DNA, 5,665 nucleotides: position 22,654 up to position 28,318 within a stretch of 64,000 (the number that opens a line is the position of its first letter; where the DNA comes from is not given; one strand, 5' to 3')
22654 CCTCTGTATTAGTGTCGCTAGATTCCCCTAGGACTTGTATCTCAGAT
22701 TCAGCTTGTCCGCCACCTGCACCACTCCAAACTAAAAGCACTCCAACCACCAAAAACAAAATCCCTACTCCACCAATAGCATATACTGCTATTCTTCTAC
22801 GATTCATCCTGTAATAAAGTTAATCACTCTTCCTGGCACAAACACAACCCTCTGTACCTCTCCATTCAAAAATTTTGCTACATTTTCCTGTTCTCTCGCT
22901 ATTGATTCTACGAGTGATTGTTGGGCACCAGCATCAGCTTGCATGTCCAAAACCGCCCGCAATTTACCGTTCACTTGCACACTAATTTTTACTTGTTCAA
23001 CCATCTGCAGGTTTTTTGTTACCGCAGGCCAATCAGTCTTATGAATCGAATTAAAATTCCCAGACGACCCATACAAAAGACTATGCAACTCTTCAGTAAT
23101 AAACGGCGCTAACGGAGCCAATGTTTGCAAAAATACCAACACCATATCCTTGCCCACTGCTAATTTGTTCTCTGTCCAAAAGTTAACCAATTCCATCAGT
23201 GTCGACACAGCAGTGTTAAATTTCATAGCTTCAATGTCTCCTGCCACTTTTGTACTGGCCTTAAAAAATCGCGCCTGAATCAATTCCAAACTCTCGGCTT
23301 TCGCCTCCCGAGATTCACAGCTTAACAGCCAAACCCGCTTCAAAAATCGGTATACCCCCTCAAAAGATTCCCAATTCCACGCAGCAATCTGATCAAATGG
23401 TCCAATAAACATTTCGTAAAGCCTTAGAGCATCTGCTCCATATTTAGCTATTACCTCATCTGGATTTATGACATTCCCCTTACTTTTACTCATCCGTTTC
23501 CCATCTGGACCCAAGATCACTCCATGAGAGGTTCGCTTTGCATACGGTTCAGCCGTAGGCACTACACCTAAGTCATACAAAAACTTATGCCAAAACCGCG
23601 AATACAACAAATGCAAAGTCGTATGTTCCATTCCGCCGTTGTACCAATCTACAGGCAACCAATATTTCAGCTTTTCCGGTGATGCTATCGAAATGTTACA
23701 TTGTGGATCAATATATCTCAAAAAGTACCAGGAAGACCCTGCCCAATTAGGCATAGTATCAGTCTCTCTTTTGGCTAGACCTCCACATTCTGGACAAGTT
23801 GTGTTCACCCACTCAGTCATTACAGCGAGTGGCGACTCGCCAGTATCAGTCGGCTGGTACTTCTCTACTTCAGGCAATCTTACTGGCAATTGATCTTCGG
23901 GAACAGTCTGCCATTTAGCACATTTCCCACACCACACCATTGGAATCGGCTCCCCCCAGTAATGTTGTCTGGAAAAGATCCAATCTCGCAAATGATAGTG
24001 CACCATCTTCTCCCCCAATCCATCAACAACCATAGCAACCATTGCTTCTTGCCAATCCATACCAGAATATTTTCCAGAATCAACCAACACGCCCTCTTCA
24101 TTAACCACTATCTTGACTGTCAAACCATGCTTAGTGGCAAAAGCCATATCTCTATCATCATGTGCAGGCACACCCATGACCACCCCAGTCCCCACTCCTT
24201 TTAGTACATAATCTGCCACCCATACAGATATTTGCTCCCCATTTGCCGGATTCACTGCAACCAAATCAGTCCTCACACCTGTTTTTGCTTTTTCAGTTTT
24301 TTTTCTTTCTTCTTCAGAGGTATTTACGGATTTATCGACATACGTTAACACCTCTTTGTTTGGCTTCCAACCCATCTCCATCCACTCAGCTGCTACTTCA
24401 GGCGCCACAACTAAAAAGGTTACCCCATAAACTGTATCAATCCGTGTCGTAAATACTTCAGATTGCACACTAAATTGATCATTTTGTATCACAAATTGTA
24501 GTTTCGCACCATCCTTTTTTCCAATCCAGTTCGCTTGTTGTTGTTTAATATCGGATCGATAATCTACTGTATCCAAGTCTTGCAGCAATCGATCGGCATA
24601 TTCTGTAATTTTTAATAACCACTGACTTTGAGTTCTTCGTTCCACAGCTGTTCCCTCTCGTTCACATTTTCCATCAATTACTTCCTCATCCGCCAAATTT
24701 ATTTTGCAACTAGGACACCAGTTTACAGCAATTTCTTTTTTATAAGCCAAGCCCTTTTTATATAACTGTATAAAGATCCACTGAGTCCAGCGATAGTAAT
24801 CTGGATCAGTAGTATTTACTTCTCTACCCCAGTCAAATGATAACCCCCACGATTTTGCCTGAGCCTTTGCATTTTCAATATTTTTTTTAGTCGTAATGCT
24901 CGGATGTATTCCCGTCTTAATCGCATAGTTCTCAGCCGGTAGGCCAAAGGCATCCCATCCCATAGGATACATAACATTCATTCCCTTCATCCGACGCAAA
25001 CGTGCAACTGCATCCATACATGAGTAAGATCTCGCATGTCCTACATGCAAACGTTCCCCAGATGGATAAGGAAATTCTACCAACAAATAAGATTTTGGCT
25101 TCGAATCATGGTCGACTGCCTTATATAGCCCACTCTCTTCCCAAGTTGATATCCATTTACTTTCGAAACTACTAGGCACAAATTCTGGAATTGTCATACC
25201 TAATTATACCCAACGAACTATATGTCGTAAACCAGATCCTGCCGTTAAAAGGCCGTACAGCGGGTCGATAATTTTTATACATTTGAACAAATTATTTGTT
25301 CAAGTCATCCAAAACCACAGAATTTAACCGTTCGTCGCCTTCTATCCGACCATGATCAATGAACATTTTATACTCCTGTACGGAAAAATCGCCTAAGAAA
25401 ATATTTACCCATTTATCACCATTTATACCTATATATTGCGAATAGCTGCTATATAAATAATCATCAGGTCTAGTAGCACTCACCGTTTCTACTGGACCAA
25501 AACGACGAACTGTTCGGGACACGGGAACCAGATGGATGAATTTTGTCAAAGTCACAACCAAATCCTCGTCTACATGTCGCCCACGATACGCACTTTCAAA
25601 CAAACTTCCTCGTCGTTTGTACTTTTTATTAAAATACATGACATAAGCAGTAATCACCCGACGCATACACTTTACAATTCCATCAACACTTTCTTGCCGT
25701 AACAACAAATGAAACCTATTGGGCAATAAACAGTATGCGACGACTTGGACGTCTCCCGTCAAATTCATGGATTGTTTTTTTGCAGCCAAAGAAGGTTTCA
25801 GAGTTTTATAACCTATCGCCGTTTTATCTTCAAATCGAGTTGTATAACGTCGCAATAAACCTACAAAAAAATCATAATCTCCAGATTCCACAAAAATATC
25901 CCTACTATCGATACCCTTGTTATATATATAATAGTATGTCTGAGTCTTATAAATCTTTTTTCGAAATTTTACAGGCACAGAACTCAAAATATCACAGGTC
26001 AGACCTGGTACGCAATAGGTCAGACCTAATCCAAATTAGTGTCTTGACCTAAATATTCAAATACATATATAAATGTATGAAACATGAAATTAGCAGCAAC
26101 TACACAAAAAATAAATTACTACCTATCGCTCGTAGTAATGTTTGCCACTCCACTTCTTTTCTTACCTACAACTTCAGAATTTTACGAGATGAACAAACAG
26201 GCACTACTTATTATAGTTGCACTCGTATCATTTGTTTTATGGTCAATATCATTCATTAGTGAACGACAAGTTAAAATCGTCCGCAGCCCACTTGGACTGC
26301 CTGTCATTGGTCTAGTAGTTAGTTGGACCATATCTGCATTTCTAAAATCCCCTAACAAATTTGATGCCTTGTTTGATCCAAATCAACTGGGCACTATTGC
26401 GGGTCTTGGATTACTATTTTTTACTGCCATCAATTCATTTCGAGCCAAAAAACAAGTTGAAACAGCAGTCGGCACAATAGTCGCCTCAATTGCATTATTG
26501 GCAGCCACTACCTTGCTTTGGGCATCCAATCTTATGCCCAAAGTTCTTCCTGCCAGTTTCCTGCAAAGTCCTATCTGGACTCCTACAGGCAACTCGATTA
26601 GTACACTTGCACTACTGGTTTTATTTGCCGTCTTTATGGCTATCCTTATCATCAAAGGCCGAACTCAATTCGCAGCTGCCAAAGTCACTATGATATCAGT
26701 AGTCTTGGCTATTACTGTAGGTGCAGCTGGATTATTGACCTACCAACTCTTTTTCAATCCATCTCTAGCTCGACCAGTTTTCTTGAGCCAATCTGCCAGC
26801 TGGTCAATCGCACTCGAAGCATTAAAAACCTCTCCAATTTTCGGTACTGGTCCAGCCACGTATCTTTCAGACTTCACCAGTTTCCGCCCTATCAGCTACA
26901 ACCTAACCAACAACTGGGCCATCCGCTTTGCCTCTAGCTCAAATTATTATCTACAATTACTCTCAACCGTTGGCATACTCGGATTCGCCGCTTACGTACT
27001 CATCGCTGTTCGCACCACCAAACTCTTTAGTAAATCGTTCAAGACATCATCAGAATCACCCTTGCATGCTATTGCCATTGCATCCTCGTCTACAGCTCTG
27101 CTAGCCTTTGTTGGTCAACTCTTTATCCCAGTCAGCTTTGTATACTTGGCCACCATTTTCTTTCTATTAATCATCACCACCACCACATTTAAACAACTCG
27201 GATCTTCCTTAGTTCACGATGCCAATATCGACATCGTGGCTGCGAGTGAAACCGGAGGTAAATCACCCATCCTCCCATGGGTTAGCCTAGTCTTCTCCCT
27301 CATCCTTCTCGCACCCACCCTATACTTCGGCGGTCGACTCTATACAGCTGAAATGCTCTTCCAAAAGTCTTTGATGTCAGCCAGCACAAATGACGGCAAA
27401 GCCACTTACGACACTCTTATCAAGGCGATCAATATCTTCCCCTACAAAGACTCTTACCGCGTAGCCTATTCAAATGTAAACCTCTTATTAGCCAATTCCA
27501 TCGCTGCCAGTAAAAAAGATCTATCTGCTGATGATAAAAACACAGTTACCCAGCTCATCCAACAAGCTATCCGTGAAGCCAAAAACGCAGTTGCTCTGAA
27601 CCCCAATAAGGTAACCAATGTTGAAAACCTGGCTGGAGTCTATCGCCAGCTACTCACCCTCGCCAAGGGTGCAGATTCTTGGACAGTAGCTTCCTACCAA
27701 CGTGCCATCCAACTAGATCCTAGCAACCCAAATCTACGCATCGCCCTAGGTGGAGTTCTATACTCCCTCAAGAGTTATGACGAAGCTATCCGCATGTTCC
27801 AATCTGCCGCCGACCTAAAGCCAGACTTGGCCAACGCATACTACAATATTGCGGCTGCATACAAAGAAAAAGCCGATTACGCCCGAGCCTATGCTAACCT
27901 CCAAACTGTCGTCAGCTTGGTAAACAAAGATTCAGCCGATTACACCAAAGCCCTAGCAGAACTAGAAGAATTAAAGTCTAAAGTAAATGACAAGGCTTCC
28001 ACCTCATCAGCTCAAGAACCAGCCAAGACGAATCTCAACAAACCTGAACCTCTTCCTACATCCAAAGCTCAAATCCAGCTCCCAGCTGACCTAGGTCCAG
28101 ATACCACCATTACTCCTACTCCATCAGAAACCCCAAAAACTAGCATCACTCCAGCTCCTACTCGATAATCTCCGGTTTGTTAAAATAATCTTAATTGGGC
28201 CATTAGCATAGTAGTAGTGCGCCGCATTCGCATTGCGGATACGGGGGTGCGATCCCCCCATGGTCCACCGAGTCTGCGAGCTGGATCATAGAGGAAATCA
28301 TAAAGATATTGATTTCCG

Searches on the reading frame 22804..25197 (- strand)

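Call 60: search_protein_families(library=pfam, proteins=[window:22804-25197:-], max_evalue=0.0001)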
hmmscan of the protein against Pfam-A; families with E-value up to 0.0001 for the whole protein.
window:22804-25197:- (797 aa): 5 families
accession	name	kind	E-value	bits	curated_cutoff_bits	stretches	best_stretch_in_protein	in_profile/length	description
PF00133.28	tRNA-synt_1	-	1.1e-49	169.8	22.7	2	15-224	2-224/414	tRNA synthetases class I (I, L, M and V)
PF13603.12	tRNA-synt_1_2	-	3.7e-47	160.6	25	1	223-388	2-179/185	Leucyl-tRNA synthetase, editing domain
PF09334.17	tRNA-synt_1g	-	2.4e-32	112.6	20.1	2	42-183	7-144/391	tRNA synthetases class I (M)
PF08264.19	Anticodon_1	-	1.5e-13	51.3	25.1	1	641-756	5-142/148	Anticodon-binding domain of tRNA ligase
PF01406.26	tRNA-synt_1e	-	3.8e-05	23.6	27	0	551-594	236-279/301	tRNA synthetases class I (C) catalytic domain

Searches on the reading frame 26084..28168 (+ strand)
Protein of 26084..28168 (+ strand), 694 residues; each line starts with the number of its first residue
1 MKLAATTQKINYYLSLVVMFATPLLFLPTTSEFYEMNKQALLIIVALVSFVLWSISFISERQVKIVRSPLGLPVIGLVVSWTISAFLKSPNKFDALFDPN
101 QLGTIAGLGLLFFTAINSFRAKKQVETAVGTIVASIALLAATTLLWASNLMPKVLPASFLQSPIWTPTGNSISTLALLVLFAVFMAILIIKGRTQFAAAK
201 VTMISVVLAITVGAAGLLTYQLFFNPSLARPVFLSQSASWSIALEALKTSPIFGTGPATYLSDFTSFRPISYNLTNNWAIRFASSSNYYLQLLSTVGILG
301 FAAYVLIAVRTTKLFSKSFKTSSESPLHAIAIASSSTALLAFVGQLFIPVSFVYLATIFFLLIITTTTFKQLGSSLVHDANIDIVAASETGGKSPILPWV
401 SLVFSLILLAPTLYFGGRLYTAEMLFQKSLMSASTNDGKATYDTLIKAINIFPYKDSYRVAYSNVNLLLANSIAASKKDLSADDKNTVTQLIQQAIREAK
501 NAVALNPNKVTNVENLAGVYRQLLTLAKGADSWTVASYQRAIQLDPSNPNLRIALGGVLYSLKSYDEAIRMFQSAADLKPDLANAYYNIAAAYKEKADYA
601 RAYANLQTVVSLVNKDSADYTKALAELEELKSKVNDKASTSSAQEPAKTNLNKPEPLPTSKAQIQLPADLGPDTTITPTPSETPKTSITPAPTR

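Call 60: search_protein_families(library=pfam, proteins=[window:26084-28168:+], max_evalue=0.0001)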
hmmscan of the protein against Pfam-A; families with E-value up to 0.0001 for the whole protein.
window:26084-28168:+ (694 aa): 8 families
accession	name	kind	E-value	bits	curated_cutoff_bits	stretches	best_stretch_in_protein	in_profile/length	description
PF13414.12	TPR_11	-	4.6e-13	49.1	26.8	2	558-595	3-40/42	TPR repeat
PF04932.20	Wzy_C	-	5.1e-09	36.5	31.7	1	169-305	14-149/149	O-Antigen ligase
PF14559.12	TPR_19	-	9.2e-08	32.7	25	0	562-627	4-68/68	Tetratricopeptide repeat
PF07719.23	TPR_2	-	1.7e-06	28.1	27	0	553-581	5-33/34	Tetratricopeptide repeat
PF00515.34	TPR_1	-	1.7e-06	28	27.8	0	555-581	7-33/34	Tetratricopeptide repeat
PF13431.12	TPR_17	-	6.8e-06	26.4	24.4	0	538-569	2-33/34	Tetratricopeptide repeat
PF13181.12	TPR_8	-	6.5e-05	23.2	25.7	0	583-612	1-30/34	Tetratricopeptide repeat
PF13424.12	TPR_12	-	6.6e-05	23.5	30.1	0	554-610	8-72/77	Tetratricopeptide repeat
